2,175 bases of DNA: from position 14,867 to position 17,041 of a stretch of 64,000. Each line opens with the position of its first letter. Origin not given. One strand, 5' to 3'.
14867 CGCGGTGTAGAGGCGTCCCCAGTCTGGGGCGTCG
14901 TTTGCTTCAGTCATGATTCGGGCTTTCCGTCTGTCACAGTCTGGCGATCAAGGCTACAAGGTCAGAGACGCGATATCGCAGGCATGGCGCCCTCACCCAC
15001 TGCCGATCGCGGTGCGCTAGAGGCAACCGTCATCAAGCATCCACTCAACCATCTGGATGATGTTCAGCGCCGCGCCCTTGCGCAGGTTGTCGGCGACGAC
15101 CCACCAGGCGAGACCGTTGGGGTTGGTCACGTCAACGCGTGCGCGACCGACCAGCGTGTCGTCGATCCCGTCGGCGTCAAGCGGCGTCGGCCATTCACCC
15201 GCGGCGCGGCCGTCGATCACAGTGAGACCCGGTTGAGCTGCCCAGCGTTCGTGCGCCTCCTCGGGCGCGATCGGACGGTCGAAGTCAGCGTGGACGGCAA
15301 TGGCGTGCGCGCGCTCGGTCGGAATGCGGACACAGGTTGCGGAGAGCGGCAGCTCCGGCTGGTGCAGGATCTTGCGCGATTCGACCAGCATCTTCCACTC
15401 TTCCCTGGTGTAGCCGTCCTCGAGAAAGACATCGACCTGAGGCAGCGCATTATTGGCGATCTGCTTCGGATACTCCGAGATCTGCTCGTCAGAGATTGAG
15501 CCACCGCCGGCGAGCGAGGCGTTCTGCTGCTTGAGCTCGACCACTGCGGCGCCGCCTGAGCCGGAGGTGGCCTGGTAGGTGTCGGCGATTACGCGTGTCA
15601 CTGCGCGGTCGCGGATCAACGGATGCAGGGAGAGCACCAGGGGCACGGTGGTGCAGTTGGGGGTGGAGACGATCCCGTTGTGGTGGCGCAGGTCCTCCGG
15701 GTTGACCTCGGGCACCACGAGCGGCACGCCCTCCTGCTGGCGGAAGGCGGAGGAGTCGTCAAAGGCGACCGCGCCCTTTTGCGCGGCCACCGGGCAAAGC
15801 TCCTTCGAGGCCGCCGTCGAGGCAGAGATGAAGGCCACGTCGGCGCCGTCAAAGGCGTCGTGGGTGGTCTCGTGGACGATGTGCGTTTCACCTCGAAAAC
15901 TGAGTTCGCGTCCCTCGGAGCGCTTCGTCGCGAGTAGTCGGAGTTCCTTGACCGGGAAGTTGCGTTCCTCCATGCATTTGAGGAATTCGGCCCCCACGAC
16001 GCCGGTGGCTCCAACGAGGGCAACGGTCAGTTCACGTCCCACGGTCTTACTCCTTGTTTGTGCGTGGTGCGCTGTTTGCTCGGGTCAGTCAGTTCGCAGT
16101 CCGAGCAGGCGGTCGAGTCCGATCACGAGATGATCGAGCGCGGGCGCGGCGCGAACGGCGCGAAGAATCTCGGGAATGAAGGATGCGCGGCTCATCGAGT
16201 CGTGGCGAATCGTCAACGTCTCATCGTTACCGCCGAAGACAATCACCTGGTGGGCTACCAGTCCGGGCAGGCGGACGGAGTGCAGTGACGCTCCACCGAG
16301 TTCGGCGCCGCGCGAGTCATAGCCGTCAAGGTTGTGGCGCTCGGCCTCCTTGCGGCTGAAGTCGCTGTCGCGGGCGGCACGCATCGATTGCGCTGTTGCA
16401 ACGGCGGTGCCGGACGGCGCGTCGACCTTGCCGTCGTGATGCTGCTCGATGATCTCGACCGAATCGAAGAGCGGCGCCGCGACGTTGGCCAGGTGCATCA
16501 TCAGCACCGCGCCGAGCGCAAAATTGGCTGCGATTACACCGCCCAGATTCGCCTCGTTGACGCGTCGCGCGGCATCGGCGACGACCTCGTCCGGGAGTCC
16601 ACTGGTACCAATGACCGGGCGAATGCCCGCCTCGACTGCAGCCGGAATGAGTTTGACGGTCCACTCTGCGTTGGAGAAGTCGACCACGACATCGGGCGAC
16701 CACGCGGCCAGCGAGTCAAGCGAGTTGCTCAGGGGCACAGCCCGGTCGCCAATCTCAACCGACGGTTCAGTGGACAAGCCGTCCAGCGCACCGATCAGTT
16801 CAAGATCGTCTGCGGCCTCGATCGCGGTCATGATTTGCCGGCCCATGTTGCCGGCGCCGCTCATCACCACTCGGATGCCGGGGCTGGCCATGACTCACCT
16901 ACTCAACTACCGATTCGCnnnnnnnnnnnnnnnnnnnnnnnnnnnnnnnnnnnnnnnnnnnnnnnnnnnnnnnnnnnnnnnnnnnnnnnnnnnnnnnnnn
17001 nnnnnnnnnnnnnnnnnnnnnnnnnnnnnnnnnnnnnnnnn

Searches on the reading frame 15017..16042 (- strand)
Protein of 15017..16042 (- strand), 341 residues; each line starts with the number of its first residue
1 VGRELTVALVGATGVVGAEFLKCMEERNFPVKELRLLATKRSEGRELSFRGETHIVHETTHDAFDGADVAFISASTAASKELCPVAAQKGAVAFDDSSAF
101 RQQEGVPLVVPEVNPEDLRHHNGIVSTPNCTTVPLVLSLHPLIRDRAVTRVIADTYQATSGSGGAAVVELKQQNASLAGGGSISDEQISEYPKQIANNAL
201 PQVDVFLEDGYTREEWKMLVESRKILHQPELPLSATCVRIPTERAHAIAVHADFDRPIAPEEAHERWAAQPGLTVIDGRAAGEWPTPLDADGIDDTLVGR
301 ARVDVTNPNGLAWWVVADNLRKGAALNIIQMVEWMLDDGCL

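Call 68: search_protein_families(library=pfam, proteins=[window:15017-16042:-], max_evalue=0.00001)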
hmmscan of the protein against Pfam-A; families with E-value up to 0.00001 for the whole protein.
window:15017-16042:- (341 aa): 2 families
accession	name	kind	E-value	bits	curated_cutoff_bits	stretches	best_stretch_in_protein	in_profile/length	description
PF02774.23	Semialdhyde_dhC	-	3.4e-40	138.6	26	1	139-322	1-184/184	Semialdehyde dehydrogenase, dimerisation domain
PF01118.30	Semialdhyde_dh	-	4.9e-29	101.6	26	1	6-120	1-120/121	Semialdehyde dehydrogenase, NAD binding domain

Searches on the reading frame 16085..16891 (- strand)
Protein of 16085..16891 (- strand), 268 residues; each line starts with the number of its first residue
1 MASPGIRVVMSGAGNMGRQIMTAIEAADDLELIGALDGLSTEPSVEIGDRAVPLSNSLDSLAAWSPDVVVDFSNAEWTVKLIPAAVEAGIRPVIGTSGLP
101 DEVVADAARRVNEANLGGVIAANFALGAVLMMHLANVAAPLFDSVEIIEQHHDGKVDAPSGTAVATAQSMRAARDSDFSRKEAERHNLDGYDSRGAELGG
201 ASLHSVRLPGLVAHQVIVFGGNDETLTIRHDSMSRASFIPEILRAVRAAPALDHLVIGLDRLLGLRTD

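Call 68: search_protein_families(library=pfam, proteins=[window:16085-16891:-], max_evalue=0.00001)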
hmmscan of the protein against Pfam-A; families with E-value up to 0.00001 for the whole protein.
window:16085-16891:- (268 aa): 2 families
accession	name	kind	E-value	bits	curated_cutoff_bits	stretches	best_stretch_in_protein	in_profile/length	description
PF05173.19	DapB_C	-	1.8e-26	93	27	1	127-250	1-108/121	Dihydrodipicolinate reductase, C-terminus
PF01113.26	DapB_N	-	7e-19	68.6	25.6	1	6-124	1-124/124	Dihydrodipicolinate reductase, N-terminus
